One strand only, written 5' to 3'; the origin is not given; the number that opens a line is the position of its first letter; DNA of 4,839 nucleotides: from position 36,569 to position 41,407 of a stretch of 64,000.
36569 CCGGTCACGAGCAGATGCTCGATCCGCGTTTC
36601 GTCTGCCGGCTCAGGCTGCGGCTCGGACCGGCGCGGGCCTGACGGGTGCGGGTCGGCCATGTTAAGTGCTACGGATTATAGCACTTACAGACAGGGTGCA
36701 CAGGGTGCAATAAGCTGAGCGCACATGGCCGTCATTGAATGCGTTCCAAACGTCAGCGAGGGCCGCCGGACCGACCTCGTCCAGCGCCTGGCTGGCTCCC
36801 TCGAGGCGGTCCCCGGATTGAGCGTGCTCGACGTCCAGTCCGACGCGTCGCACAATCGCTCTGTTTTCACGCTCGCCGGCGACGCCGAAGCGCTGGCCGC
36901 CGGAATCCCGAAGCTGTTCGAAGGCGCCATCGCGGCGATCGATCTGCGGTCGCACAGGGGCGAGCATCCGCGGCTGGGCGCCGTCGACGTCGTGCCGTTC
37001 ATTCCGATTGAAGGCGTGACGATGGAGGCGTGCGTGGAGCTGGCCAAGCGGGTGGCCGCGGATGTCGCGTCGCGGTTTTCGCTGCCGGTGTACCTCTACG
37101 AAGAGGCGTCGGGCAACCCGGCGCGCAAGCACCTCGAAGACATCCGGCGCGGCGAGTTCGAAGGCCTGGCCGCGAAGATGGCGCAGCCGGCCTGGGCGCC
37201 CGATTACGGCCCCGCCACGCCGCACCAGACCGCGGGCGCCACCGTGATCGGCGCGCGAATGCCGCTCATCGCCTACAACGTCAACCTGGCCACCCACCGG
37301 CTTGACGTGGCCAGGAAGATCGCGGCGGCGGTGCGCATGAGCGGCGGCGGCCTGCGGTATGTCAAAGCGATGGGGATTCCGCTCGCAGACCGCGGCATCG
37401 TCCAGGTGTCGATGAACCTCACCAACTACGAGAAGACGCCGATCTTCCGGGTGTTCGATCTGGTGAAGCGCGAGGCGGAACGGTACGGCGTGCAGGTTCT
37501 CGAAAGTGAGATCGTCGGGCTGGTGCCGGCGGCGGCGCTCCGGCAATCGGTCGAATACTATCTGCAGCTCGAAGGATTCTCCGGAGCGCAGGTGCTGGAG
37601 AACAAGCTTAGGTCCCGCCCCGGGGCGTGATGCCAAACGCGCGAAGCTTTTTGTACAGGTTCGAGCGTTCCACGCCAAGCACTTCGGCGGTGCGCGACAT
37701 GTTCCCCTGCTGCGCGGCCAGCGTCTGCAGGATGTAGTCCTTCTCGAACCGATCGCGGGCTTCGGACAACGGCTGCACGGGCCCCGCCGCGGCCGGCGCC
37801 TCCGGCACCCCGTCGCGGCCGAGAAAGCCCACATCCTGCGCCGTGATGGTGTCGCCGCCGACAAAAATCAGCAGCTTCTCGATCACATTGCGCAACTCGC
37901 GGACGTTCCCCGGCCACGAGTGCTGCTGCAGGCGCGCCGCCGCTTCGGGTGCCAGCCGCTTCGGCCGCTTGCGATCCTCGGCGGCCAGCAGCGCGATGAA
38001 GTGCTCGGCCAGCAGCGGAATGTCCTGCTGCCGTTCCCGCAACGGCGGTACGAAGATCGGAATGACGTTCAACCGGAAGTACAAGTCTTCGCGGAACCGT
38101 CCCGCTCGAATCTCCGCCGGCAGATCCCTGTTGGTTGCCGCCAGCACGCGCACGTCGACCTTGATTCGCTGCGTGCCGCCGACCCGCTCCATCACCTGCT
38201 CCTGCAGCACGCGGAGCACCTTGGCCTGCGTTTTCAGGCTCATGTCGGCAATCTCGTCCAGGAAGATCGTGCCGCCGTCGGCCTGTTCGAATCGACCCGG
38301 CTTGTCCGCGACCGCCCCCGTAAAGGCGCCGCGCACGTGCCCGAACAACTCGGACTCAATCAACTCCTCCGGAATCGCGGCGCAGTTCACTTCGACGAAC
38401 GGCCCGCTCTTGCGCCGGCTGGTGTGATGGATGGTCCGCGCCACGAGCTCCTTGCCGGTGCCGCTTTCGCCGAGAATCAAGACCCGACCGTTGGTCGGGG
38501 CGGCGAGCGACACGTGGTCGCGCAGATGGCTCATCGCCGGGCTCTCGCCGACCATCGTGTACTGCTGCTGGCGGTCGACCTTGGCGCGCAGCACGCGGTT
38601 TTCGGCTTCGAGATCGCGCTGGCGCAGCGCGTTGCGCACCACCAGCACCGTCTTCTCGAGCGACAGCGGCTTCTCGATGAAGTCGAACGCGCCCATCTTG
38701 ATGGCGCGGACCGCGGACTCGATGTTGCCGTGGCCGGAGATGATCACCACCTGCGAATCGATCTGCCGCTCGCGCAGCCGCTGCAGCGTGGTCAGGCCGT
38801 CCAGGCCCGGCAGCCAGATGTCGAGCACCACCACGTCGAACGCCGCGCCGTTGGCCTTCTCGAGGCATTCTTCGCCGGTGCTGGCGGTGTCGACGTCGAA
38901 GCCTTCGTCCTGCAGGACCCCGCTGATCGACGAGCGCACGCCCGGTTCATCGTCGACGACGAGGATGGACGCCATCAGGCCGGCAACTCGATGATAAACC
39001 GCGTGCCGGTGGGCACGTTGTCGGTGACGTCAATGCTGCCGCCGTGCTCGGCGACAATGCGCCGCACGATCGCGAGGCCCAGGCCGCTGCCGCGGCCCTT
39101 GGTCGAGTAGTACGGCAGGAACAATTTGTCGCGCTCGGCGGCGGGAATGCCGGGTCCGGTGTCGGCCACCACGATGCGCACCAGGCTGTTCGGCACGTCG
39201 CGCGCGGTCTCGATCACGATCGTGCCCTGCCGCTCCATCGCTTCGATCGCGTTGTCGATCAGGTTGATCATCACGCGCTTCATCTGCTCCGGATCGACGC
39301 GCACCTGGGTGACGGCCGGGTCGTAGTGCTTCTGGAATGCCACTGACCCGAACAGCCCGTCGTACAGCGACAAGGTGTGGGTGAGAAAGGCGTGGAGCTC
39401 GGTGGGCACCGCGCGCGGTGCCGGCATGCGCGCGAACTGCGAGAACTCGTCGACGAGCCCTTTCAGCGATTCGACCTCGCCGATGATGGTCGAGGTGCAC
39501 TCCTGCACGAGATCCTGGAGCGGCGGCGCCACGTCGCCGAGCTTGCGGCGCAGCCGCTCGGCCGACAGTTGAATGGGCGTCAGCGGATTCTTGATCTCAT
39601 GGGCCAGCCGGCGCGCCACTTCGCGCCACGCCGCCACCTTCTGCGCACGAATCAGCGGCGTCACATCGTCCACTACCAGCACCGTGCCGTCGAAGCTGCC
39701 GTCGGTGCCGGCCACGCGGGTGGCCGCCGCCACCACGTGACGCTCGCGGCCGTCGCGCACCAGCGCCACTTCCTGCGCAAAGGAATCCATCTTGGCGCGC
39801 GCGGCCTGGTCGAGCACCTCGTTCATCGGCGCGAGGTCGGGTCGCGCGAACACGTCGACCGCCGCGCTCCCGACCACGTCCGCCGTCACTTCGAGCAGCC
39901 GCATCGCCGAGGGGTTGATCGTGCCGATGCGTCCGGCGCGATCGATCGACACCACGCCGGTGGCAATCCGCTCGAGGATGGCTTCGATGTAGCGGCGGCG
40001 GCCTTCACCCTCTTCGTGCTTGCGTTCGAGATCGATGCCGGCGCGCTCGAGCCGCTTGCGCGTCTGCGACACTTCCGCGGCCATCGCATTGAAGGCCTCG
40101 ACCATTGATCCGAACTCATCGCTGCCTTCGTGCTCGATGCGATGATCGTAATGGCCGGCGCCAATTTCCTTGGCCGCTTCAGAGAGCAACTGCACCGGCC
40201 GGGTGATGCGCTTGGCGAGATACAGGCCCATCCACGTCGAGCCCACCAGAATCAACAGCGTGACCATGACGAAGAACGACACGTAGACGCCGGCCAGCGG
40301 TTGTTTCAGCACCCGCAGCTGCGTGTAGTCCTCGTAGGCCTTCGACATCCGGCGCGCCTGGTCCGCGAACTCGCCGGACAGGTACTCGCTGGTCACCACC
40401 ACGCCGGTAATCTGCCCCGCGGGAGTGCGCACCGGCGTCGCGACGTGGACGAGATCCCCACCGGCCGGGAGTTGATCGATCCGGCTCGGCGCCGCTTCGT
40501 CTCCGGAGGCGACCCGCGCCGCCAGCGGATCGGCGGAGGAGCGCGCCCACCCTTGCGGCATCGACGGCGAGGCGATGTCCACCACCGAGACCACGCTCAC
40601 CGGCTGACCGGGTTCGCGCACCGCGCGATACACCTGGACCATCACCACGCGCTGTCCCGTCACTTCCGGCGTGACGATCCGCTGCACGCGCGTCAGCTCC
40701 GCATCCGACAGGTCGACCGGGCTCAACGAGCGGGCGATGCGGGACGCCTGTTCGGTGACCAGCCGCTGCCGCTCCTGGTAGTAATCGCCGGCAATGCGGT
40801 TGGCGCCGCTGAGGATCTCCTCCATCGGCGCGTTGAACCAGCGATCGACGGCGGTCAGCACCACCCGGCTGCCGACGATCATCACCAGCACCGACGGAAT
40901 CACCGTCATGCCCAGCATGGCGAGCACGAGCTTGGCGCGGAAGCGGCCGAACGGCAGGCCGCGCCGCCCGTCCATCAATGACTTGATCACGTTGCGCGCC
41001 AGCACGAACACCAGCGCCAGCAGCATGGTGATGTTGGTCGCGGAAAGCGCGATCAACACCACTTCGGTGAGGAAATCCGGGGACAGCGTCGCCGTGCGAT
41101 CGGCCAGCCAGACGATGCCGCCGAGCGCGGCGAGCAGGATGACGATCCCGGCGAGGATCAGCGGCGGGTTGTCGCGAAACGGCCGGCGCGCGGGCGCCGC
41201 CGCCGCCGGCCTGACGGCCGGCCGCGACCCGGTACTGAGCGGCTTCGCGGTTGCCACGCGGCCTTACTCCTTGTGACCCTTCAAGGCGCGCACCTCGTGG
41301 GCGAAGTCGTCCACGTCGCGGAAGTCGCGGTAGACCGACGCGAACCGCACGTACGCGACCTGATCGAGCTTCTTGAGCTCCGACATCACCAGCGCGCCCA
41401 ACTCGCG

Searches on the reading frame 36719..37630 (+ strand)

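Call 28: search_protein_families(library=pfam, proteins=[window:36719-37630:+])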
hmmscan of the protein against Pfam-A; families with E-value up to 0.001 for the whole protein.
window:36719-37630:+ (303 aa): 2 families
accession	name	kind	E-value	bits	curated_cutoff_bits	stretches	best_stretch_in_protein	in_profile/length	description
PF07837.17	FTCD_N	-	2.6e-68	229.6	27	1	5-180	1-176/176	Formiminotransferase domain, N-terminal subdomain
PF02971.19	FTCD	-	3.5e-28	98.8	24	1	183-285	2-110/145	Formiminotransferase domain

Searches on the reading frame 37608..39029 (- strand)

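Call 28: search_protein_families(library=pfam, proteins=[window:37608-39029:-])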
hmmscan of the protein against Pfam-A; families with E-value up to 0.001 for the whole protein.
window:37608-39029:- (473 aa): 9 families
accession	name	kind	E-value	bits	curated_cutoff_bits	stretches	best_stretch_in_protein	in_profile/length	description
PF00158.32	Sigma54_activat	-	2.7e-72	242.4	20.2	1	159-325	1-167/168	Sigma-54 interaction domain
PF00072.30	Response_reg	-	5.2e-30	104.3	30.2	1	22-128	1-107/111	Response regulator receiver domain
PF25601.1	AAA_lid_14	-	8.1e-25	86.9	27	1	331-401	1-71/87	AAA+ ATPase lid domain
PF14532.12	Sigma54_activ_2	-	4.2e-23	82.5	25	1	160-330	1-138/138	Sigma-54 interaction domain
PF02954.25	HTH_8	-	4.2e-13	49.2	22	1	426-465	3-42/42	Bacterial regulatory protein, Fis family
PF00004.35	AAA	-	3e-09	37.8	21.2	1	183-319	1-130/131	ATPase family associated with various cellular activities (AAA)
PF07728.20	AAA_5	-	9.3e-09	35.9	22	1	183-301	2-123/139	AAA domain (dynein-related subfamily)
PF01078.27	Mg_chelatase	-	0.00032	20.6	20.3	0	238-277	93-132/207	Magnesium chelatase, subunit ChlI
PF13191.12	AAA_16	-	0.00034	21.6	32.6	1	165-274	8-119/167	AAA ATPase domain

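Call 39: search_protein_families(library=ncbifam, proteins=[window:37608-39029:-], max_evalue=0.00001)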
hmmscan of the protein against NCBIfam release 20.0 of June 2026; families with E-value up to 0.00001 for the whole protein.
window:37608-39029:- (473 aa): 108 families (the best 25 are shown)
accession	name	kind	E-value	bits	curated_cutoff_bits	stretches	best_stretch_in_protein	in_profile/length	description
NF051870.1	NAssimRespRegNtrX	equivalog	1.5e-150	502.1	600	1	19-467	1-452/452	nitrogen assimilation response regulator NtrX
NF008469.0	PRK11361.1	equivalog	7.3e-141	470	714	1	20-470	5-459/461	acetoacetate metabolism transcriptional regulator AtoC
TIGR01818.1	ntrC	equivalog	3.2e-132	441.6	558.6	1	22-400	1-377/463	nitrogen regulation protein NR(I)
TIGR02915.1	PEP_resp_reg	equivalog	1.7e-129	432.5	502.6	1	22-467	1-444/445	PEP-CTERM-box response regulator transcription factor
NF007689.0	PRK10365.1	equivalog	1.8e-115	386.3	760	1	21-462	7-439/441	sigma-54-dependent response regulator transcription factor ZraR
NF041946.1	LuxO_transreg_Vib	equivalog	2.9e-114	382.4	800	1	26-398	3-374/463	quorum-sensing sigma-54 dependent transcriptional regulator LuxO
TIGR01817.1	nifA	equivalog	1.7e-110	370.3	528.85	1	105-420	140-458/534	nif-specific transcriptional activator NifA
NF003451.0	PRK05022.1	equivalog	3.1e-110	369.3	476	1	133-467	166-510/512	nitric oxide reductase transcriptional regulator NorR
NF011695.0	PRK15115.1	equivalog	3e-106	355.9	763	1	20-463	7-434/445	two-component system response regulator GlrR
NF008176.1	PRK10923.1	equivalog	2.8e-105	352.6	620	1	21-400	5-381/469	nitrogen regulation protein NR(I)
NF041552.1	TF_PrdR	equivalog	1.7e-103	346.9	795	1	151-465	261-576/577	sigma-54 dependent transcriptional regulator PrdR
NF050807.1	TransRegFlbDCaul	equivalog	9.3e-101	337.9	750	1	35-465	16-438/454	sigma-54-dependent transcriptional regulator FlbD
NF038308.1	RNA_repair_RtcR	equivalog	1.1e-97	328.1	650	1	105-462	125-513/530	RNA repair transcriptional activator RtcR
NF049963.1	RespRegFlgRCampy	domain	2.1e-92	310.2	750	1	22-465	3-427/429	fla regulon two-component system response regulator FlgR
TIGR02974.1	phageshock_pspF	equivalog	3.3e-90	302.7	443.55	1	159-389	1-232/336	phage shock protein operon transcriptional activator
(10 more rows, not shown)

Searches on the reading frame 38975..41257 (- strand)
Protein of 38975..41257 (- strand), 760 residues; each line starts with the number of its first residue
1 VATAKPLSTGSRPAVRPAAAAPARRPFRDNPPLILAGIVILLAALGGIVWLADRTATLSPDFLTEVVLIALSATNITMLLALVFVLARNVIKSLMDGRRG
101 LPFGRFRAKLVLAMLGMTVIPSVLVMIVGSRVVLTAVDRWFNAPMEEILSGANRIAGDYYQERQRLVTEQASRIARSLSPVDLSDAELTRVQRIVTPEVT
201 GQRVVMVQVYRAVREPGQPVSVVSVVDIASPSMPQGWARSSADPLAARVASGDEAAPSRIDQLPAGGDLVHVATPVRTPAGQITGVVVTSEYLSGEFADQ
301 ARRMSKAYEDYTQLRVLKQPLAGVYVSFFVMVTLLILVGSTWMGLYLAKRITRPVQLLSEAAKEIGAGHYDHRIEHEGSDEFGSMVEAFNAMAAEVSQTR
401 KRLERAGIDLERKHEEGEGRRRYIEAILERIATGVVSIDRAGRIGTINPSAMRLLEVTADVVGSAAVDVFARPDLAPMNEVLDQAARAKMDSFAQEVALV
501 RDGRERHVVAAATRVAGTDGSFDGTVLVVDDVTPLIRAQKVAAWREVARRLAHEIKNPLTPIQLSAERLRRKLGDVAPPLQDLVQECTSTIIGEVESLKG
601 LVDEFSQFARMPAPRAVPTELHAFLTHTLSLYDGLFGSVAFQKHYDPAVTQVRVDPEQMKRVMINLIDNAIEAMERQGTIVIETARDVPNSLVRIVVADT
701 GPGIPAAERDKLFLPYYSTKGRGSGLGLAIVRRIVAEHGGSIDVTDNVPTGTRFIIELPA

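Call 3: search_protein_families(library=pfam, proteins=[window:38975-41257:-])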
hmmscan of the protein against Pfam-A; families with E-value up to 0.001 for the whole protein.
window:38975-41257:- (760 aa): 8 families
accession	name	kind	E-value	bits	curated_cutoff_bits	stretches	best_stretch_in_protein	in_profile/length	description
PF02518.31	HATPase_c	-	4.4e-26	91.9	26.4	1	655-759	2-108/111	Histidine kinase-, DNA gyrase B-, and HSP90-like ATPase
PF00672.30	HAMP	-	9.4e-18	64.7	25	1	347-396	2-51/53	HAMP domain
PF00512.31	HisKA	-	1.6e-12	47.7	26.9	1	544-612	2-64/66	His Kinase A (phospho-acceptor) domain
PF00989.32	PAS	-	2.1e-10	41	22.6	1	424-532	3-113/113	PAS fold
PF19312.4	NtrY_N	-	1.3e-07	31.7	23.2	1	41-180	11-150/291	NtrY N-terminal region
PF13596.12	PAS_10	-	9e-07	29.9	22.1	1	425-533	2-106/106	PAS domain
PF08448.16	PAS_4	-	1.2e-06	29.1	23.1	1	430-534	3-107/110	PAS fold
PF14501.12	HATPase_c_5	-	6.7e-06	26.4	22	1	658-745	5-89/102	GHKL domain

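Call 9: search_protein_families(library=ncbifam, proteins=[window:38975-41257:-])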
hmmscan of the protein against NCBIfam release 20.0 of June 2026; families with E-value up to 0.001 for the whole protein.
window:38975-41257:- (760 aa): 91 families (the best 25 are shown)
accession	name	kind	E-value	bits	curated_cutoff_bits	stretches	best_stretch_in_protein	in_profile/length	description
NF047496.1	HK_LIC11548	equivalog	1.1e-70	239.1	750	2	535-759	351-588/589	LIC_11548 family sensor histidine kinase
NF008468.0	PRK11360.1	equivalog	2.9e-68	230.7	646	1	421-759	267-607/616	two-component system sensor histidine kinase AtoS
NF033092.0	HK_WalK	equivalog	2.9e-47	161.6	725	1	327-759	177-593/594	cell wall metabolism sensor histidine kinase WalK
NF046044.1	PnpS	equivalog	2.6e-41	141.9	400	1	355-759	2-390/390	two-component system histidine kinase PnpS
NF007688.0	PRK10364.1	equivalog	1.4e-39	136.1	479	1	536-759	232-450/460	two-component system sensor histidine kinase ZraS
NF008293.1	PRK11073.1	equivalog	2.6e-36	125.6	240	1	424-759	9-346/349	nitrogen regulation protein NR(II)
NF045911.1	TCSHisKinNblS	equivalog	9.4e-33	113.4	1000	1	324-759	182-619/621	two-component system sensor histidine kinase NblS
NF007004.0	PRK09467.1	equivalog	2.5e-32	112.3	415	2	552-759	240-435/440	two-component system sensor histidine kinase EnvZ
NF010411.0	PRK13837.1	equivalog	7.7e-30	103.6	647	1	549-759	455-674/828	two-component system VirA-like sensor kinase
NF012226.0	AdeS_HK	equivalog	9.7e-28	97.3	500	2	551-759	145-352/353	two-component sensor histidine kinase AdeS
NF008312.0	PRK11100.1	equivalog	1.1e-27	97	356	1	549-759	261-473/477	two-component system sensor histidine kinase CreC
NF047874.1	MASE3_PAS_HK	subfamily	1.5e-27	96.7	560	2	652-760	513-625/655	MASE3 domain-containing sensor histidine kinase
TIGR02966.1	phoR_proteo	equivalog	2.1e-27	96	334.2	1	424-757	8-332/333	phosphate regulon sensor histidine kinase PhoR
NF012163.2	BaeS_SmeS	equivalog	3.2e-27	95.6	500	2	546-759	242-457/457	sensor histidine kinase efflux regulator BaeS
TIGR01386.1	cztS_silS_copS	subfamily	6.6e-27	94.6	292.55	2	551-759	248-457/457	heavy metal sensor histidine kinase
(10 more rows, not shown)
